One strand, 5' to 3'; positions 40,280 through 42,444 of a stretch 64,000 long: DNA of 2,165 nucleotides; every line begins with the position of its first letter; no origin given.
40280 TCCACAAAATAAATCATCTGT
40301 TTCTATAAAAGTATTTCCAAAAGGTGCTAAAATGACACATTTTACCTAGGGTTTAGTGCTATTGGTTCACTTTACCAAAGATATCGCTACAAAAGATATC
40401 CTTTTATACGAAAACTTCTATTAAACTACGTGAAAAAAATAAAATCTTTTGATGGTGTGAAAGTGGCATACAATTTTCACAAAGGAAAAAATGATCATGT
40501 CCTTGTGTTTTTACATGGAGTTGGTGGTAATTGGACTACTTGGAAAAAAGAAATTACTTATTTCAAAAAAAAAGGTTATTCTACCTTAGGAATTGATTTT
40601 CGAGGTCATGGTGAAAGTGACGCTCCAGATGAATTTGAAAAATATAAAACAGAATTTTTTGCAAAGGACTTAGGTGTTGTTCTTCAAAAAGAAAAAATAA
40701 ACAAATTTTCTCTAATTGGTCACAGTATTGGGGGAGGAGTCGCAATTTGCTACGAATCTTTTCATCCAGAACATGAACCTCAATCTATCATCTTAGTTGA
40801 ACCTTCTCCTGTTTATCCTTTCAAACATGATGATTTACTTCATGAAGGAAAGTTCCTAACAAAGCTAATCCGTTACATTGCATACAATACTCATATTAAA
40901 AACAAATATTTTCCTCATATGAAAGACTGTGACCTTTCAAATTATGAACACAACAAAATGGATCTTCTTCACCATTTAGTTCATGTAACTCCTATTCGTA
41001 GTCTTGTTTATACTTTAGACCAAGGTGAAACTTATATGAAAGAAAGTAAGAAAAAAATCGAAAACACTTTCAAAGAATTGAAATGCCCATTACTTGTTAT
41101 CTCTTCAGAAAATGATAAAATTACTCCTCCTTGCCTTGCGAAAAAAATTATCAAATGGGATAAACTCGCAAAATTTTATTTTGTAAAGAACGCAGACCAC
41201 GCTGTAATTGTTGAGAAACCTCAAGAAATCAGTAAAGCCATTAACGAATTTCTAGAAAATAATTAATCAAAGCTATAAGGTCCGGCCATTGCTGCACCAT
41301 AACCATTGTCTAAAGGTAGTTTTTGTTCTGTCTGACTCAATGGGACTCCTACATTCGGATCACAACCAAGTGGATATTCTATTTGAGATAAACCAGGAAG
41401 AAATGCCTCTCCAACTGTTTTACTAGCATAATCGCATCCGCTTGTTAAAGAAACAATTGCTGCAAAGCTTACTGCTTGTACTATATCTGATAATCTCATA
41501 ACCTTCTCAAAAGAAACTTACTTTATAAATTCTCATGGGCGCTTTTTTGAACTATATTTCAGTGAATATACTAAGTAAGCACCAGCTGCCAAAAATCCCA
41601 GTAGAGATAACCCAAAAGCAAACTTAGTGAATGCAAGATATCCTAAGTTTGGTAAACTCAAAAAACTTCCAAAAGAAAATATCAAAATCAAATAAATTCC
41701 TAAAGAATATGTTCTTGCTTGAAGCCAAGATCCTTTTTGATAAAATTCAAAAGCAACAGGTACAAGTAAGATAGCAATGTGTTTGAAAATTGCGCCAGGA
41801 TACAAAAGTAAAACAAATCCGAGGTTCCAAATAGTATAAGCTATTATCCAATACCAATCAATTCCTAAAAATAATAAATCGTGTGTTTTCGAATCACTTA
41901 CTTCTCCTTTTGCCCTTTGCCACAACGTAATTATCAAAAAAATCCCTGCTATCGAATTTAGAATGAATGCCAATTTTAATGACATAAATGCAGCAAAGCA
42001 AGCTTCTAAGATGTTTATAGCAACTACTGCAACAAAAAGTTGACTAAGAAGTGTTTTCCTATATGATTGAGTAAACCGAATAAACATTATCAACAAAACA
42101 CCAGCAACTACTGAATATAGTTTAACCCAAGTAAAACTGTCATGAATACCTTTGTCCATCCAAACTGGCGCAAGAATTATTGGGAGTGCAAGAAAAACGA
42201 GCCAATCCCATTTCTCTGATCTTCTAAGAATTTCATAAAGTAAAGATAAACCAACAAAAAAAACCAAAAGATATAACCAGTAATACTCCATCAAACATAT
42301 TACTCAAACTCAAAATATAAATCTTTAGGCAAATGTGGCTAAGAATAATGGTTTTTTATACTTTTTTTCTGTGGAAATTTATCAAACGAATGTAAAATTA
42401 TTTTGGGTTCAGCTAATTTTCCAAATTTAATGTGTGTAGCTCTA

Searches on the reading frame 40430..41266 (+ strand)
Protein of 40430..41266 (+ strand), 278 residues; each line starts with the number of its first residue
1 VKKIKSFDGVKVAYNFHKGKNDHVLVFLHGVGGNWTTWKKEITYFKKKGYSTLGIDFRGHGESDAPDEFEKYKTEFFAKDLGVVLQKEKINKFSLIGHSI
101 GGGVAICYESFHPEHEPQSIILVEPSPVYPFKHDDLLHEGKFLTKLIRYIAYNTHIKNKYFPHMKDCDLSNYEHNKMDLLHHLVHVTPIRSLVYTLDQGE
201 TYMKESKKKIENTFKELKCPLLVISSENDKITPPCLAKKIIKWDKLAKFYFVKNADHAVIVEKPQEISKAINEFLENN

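Call 7: search_protein_families(library=pfam, proteins=[window:40430-41266:+], max_evalue=0.001)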
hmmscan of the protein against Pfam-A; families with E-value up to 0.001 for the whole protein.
window:40430-41266:+ (278 aa): 5 families
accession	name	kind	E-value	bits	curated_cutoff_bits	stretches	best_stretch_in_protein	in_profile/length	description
PF00561.26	Abhydrolase_1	-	2e-21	77.2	25.8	1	24-134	2-112/245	alpha/beta hydrolase fold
PF12146.15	Hydrolase_4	-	3.5e-17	63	27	1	20-262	2-237/239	Serine aminopeptidase, S33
PF12697.13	Abhydrolase_6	-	3.2e-14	54.5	26.3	1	25-268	1-215/217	Alpha/beta hydrolase family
PF05057.20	DUF676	-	2.4e-05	24.4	20.3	1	20-105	3-92/217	Putative serine esterase (DUF676)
PF20408.4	Abhydrolase_11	-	0.00079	19.7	27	0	205-266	115-174/193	Alpha/beta hydrolase domain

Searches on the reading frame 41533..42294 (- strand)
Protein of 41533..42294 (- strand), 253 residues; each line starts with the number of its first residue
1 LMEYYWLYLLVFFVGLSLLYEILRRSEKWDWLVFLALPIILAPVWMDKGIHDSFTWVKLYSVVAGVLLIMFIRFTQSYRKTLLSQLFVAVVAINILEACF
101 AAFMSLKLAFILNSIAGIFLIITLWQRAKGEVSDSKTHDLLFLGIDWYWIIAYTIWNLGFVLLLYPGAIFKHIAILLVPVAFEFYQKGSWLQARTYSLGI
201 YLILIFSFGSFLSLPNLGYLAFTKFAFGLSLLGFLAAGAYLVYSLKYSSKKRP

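Call 6: search_protein_families(library=pfam, proteins=[window:41533-42294:-], max_evalue=0.001)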
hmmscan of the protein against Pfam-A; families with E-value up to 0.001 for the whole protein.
window:41533-42294:- (253 aa): 1 family
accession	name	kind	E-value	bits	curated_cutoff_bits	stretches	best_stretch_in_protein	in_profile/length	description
PF18948.5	DUF5692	-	1.7e-29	103.4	27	1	4-215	6-244/304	Family of unknown function (DUF5692)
